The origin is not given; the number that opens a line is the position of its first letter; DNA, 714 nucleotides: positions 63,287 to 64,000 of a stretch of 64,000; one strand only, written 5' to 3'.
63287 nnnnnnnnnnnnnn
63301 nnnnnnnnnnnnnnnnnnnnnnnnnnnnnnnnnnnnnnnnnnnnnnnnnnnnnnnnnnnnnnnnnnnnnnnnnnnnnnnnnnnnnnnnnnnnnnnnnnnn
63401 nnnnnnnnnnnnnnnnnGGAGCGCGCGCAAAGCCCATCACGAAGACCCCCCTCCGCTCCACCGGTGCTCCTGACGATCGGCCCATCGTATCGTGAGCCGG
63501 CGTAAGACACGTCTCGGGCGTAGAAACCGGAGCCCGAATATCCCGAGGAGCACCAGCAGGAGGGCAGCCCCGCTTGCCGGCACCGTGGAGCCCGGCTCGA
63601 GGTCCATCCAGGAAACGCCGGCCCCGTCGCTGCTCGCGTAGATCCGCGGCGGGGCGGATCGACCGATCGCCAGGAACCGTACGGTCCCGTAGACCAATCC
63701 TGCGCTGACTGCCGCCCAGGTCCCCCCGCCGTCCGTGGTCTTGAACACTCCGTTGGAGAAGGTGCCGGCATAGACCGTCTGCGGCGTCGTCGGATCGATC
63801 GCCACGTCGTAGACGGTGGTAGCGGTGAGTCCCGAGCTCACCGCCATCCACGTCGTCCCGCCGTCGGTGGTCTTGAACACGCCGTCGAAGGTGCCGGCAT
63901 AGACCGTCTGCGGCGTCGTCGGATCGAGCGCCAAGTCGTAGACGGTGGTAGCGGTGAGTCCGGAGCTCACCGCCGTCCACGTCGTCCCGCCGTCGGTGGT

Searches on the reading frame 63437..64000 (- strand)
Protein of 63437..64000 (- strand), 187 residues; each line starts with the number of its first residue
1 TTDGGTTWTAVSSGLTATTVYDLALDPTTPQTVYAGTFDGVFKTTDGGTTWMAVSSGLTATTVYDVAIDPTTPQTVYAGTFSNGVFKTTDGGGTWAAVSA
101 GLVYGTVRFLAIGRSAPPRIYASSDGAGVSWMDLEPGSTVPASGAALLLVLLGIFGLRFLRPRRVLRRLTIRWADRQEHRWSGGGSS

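Call 34: search_protein_families(library=pfam, proteins=[window:63437-64000:-], max_evalue=0.0001)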
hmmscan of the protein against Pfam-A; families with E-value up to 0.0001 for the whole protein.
window:63437-64000:- (187 aa): 1 family
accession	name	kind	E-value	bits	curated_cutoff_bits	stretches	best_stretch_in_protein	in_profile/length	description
PF15902.12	Sortilin-Vps10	-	2.8e-07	30.1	33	1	1-99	6-113/446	Sortilin, neurotensin receptor 3,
